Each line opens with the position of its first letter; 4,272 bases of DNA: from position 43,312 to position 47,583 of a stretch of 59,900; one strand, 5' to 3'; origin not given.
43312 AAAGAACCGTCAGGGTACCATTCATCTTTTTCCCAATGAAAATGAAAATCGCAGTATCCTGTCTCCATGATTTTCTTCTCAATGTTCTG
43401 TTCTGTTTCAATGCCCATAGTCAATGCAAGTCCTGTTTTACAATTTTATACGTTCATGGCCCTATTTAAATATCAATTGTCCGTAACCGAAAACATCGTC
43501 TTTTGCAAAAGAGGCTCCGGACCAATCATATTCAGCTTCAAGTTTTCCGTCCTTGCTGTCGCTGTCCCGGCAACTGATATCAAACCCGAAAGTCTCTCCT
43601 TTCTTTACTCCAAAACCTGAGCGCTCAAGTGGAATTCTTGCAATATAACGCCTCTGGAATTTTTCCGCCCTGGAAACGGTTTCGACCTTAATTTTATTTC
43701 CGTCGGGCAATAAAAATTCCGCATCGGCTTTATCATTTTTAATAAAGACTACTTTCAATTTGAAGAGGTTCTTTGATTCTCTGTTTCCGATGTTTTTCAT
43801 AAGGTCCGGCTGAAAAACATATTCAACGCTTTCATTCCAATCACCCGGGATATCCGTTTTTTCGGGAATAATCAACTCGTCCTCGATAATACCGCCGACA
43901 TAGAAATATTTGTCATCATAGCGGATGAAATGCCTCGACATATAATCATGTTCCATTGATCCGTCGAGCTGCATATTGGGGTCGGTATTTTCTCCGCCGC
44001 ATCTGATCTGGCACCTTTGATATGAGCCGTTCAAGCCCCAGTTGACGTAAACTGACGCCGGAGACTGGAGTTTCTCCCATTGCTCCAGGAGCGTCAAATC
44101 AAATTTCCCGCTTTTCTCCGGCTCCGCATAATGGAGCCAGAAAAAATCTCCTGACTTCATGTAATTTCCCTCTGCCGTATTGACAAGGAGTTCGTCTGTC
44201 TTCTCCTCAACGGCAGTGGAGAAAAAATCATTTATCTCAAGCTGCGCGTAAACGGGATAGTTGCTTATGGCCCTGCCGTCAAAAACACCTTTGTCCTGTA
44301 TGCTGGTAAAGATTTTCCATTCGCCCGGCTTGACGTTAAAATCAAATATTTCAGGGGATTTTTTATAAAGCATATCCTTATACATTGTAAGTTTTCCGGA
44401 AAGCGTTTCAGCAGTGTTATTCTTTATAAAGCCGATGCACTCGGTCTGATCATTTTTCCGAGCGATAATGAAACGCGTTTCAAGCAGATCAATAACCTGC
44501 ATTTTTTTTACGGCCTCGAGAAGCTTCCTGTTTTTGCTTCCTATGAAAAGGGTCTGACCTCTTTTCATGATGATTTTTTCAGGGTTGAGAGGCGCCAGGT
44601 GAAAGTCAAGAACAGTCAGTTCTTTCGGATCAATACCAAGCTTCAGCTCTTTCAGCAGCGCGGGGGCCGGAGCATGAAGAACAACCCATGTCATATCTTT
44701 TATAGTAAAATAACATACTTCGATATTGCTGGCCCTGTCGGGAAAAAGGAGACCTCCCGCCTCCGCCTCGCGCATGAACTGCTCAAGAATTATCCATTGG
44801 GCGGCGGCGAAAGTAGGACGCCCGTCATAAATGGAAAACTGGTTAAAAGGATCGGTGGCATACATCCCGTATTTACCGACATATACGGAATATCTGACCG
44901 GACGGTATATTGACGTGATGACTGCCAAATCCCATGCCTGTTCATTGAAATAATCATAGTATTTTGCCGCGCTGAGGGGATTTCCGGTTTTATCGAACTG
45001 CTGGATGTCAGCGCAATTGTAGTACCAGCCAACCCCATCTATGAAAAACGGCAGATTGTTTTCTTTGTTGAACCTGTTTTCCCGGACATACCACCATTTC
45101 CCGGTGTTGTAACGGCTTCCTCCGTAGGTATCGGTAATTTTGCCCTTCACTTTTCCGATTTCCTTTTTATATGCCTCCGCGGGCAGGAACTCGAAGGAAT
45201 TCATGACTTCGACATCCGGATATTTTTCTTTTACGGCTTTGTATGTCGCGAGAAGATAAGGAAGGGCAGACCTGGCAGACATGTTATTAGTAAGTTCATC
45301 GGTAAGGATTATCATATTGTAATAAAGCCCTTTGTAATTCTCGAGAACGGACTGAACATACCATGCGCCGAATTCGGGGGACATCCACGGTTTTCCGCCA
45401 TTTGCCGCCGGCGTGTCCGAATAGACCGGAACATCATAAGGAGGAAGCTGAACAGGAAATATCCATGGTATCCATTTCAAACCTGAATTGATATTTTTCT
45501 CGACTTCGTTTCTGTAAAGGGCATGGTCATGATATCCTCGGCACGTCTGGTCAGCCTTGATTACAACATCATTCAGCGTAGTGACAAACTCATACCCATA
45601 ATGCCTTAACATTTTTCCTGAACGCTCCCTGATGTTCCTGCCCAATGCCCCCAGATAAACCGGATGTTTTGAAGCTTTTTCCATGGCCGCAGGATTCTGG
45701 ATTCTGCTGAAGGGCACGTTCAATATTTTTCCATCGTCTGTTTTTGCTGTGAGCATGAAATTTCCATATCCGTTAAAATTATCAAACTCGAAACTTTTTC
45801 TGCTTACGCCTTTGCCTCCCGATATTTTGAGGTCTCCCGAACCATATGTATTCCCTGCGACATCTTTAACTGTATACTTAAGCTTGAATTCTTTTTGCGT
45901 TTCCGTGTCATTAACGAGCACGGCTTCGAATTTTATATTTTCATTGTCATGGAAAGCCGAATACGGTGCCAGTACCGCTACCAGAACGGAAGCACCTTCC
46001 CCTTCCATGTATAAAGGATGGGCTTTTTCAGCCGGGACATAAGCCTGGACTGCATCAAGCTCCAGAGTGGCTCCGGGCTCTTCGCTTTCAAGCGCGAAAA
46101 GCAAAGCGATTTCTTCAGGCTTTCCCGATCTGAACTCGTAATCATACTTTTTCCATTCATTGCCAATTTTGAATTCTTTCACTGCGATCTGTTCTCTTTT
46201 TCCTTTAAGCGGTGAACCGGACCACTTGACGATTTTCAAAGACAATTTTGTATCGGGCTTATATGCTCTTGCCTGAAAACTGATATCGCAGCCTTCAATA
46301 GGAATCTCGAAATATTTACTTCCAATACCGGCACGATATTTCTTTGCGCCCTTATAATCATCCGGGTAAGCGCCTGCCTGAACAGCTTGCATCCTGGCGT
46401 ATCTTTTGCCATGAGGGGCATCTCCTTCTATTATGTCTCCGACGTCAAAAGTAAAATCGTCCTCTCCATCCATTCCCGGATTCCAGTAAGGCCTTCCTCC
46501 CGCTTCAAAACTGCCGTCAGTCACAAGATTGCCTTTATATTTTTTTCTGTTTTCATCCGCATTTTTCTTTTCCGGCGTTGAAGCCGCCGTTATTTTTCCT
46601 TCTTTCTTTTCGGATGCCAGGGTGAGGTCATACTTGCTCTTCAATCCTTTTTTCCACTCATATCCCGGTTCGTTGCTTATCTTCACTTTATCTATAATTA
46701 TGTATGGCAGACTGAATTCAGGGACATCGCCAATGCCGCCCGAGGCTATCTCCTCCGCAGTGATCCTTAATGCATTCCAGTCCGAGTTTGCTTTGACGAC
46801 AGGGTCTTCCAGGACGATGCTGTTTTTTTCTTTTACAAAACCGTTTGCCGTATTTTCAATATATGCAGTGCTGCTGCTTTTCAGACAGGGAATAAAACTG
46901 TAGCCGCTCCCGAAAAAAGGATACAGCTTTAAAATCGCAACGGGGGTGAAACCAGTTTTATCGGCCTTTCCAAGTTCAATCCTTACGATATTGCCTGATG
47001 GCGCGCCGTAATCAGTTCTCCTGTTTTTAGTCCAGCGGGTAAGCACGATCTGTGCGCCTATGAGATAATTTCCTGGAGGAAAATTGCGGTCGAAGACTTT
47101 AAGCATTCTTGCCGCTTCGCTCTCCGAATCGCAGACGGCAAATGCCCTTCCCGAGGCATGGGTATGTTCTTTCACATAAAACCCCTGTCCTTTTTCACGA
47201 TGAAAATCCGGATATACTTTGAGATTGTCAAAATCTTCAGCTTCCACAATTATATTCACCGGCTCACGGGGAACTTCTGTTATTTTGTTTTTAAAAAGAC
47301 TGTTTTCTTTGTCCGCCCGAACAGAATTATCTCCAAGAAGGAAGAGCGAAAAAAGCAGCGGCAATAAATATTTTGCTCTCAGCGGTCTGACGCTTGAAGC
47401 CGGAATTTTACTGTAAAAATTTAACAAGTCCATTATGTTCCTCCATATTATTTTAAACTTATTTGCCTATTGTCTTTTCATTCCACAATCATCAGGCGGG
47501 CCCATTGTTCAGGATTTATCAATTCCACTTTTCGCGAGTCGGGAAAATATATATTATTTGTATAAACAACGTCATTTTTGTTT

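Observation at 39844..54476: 14.6-kb LacI-headed operon: pseudopilin-like gene, two phosphoesterases, two giant secreted unknowns, an amidohydrolase-like protein and a GH42-like enzyme - candidate phospho-glycan utilisation system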

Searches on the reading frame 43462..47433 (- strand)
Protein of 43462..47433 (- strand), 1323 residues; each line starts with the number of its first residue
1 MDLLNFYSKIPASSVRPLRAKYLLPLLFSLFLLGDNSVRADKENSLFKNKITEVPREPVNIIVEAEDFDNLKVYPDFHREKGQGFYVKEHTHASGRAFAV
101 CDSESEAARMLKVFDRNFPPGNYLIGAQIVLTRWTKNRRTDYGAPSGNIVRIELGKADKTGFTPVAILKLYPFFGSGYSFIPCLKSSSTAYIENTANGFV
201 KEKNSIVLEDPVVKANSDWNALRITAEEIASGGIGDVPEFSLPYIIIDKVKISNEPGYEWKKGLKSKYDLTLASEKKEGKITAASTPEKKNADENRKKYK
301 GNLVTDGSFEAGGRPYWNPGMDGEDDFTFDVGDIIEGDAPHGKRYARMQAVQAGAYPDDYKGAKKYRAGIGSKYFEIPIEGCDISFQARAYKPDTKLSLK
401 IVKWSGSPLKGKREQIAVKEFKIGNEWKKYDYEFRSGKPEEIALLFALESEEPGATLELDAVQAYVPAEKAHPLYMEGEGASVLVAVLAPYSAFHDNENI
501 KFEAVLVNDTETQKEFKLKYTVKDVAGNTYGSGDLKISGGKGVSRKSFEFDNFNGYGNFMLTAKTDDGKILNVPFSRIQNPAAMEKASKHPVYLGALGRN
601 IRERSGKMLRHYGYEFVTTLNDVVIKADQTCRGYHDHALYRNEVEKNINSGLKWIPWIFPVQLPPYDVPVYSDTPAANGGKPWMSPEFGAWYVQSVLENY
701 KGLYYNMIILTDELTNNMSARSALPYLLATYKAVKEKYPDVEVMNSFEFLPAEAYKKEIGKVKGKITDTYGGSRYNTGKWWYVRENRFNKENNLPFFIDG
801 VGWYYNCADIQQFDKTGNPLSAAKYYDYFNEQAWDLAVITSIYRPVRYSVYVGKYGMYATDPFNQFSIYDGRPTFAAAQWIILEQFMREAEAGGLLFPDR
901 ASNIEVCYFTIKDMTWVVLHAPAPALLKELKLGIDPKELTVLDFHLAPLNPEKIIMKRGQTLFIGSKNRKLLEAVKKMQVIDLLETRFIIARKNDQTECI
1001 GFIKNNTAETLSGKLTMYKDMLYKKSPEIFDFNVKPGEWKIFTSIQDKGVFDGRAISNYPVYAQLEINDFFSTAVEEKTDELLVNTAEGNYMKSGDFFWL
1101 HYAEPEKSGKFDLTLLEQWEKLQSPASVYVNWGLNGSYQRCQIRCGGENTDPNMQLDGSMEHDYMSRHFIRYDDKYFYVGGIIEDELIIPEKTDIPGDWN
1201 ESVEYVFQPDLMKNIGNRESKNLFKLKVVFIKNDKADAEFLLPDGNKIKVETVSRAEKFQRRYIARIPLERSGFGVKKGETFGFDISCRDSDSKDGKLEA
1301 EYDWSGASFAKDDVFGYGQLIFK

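Call 3: search_protein_families(library=pfam, proteins=[window:43462-47433:-], max_evalue=0.01)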
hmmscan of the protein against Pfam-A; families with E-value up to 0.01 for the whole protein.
window:43462-47433:- (1323 aa): 0 families

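Call 4: search_protein_families(library=ncbifam, proteins=[window:43462-47433:-], max_evalue=0.01)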
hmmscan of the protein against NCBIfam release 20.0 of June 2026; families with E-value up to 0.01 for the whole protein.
window:43462-47433:- (1323 aa): 0 families

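Call 9: search_solved_structures(query=window:43462-47433:-, max_evalue=1, show_alignments=2)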
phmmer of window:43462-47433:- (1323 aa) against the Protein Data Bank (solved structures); distinct sequences matched with E-value up to 1: 2.
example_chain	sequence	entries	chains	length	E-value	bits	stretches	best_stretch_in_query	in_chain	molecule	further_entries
3uiy_A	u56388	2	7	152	0.16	12.7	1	1115-1181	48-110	Chimera protein of SefD and SefA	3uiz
2flq_A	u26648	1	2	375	0.57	11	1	655-707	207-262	Nitric Oxide Synthase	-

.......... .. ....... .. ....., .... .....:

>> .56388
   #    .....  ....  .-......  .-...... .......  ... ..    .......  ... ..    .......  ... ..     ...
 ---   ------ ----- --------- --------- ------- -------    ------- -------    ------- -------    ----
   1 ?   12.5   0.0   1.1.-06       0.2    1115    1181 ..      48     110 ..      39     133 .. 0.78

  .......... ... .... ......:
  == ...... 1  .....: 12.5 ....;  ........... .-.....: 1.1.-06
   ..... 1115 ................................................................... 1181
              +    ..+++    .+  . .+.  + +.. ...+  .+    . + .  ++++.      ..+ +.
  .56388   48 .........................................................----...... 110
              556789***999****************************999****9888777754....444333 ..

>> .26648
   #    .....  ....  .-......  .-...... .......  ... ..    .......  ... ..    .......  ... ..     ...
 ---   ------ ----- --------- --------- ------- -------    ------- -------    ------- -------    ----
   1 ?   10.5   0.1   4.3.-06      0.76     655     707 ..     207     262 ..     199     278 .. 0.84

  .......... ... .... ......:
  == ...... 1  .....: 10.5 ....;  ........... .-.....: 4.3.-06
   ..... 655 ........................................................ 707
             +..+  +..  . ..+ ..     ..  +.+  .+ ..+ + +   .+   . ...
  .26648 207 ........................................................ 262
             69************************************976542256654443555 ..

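Call 13: find_homologous_proteins(query=window:43462-47433:-)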
Query window:43462-47433:- (1323 aa): 6 proteins with E <= 0.001 among 8000 candidates.
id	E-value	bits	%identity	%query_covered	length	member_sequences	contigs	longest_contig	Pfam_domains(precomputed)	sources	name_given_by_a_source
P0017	0.0e+0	3087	100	100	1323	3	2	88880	-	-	-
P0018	0.0e+0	1555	54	97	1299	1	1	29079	-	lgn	-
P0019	0.0e+0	1486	51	97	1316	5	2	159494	-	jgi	-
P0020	0.0e+0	1177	43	98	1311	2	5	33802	-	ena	-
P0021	0.0e+0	1078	41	98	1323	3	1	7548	-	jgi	-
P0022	2.3e-74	269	26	85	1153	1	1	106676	-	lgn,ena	-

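Call 17: find_encoding_contigs(protein=P0019, flank=10000, max_places=2)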
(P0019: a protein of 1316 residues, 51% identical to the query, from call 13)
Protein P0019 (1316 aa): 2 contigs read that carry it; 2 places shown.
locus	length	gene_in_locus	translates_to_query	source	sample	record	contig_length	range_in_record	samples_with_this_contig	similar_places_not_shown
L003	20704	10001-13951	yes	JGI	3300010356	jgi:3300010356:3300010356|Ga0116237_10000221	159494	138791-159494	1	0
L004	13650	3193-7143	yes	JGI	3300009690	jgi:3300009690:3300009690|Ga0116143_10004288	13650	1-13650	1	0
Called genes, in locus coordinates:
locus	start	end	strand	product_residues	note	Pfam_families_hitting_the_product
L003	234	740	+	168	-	-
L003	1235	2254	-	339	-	-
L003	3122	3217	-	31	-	-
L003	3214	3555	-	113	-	PF06094:GGACT (weak), PF13772:AIG2_2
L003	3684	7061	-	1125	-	PF00176:SNF2-rel_dom, PF00270:DEAD, PF04851:ResIII, PF00271:Helicase_C, PF13020:NOV_C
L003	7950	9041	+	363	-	PF01208:URO-D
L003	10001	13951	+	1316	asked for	-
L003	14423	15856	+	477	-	PF01139:RtcB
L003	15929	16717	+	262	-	PF01012:ETF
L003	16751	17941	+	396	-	PF00037:Fer4, PF12797:Fer4_2 (weak), PF12838:Fer4_7, PF13187:Fer4_9, PF13237:Fer4_10, PF00037:Fer4, PF01012:ETF, PF00766:ETF_alpha, +6 more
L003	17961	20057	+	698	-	PF00009:GTP_EFTU, PF22042:EF-G_D2, PF03144:GTP_EFTU_D2, PF14492:EFG_III, PF16658:RF3_C (weak), PF03764:EFG_IV, PF00679:EFG_C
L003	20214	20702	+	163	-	?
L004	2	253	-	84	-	?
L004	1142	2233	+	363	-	PF01208:URO-D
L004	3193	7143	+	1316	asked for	-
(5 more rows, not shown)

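Call 35: find_homologous_proteins(query=A2)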
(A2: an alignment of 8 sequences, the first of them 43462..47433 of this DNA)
Query A2 (8 sequences) (1323 aa, profile of the alignment): 7 proteins with E <= 0.001 among 8000 candidates.
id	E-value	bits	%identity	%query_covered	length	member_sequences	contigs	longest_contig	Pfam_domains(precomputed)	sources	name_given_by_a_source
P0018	0.0e+0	2054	54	97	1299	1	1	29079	-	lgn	-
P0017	0.0e+0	2030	100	100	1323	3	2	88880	-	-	-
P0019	0.0e+0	2021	51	97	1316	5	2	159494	-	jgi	-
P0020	0.0e+0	1994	43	98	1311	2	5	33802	-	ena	-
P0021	0.0e+0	1965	41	98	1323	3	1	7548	-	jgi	-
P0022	0.0e+0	1384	26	85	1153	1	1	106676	-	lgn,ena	-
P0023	3.9e-17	79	34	2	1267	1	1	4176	-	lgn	-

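Call 91: find_encoding_contigs(protein=P0020, flank=10000, max_places=1)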
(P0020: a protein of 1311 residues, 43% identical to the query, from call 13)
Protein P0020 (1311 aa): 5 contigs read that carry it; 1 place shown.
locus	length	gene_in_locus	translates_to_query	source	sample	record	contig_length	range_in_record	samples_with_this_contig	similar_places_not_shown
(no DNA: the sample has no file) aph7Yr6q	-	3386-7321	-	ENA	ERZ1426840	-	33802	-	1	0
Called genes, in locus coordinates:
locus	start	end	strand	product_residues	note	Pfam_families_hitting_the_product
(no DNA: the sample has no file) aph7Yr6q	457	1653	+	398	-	PF14583:Pectate_lyase22 (weak)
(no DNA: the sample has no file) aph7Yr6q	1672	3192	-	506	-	PF00884:Sulfatase, PF16347:SGSH_C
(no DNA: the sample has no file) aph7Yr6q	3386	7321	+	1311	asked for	-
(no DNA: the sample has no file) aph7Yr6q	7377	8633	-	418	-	PF01244:Peptidase_M19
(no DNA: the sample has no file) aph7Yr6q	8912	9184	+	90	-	PF00216:Bac_DNA_binding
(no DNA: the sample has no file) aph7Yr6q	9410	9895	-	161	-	-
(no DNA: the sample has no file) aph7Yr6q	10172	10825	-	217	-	-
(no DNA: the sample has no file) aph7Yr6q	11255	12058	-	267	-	PF00106:adh_short, PF08659:KR (weak), PF13561:adh_short_C2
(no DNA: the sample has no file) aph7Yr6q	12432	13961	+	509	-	PF06739:SBBP (faint), PF17164:DUF5122 (faint)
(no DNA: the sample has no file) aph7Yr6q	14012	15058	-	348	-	PF02661:Fic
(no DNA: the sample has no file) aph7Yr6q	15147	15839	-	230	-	PF00072:Response_reg, PF00486:Trans_reg_C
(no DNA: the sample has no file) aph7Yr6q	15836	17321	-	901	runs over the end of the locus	PF02702:KdpD, PF01590:GAF (faint), PF13493:DUF4118, PF13185:GAF_2 (weak), PF13492:GAF_3, PF00512:HisKA, PF02518:HATPase_c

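Call 92: find_encoding_contigs(protein=P0022, flank=10000, max_places=1)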
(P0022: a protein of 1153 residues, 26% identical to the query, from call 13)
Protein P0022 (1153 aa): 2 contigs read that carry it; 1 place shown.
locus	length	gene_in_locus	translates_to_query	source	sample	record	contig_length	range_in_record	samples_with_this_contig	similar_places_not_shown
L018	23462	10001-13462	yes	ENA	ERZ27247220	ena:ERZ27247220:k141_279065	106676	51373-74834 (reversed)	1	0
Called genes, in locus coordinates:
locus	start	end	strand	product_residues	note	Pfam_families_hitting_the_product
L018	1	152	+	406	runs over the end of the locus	-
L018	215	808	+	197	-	PF01035:DNA_binding_1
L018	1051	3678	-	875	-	-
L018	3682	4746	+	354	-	PF00149:Metallophos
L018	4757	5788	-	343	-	PF01075:Glyco_transf_9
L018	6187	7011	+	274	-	PF09865:DUF2092 (faint)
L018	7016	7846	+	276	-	PF04909:Amidohydro_2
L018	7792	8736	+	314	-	PF01040:UbiA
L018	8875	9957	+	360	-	PF04055:Radical_SAM, PF19288:CofH_C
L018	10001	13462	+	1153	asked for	-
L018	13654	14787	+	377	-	PF00248:Aldo_ket_red, PF13183:Fer4_8 (weak), PF13187:Fer4_9, PF13534:Fer4_17 (faint)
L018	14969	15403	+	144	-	-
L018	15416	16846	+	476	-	PF02934:GatB_N, PF02637:GatB_Yqey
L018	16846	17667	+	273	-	PF23023:Anti-Pycsar_Apyc1 (faint), PF12706:Lactamase_B_2 (weak)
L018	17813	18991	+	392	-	PF07690:MFS_1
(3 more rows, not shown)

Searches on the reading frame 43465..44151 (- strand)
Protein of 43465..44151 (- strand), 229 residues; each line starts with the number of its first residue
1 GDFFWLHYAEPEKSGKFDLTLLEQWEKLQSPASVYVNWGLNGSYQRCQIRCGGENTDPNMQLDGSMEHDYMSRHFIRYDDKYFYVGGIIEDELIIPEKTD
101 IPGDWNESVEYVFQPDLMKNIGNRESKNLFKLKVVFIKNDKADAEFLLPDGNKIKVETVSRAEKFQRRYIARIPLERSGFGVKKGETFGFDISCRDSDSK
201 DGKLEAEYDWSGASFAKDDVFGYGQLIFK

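Call 83: search_protein_families(library=pfam, proteins=[window:43465-44151:-], max_evalue=5)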
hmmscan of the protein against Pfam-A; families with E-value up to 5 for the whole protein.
window:43465-44151:- (229 aa): 1 family
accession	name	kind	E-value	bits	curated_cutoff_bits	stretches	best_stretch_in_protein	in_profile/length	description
PF06452.16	CBM9_1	-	0.0053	17.1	23.4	1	76-226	37-182/185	Carbohydrate family 9 binding domain-like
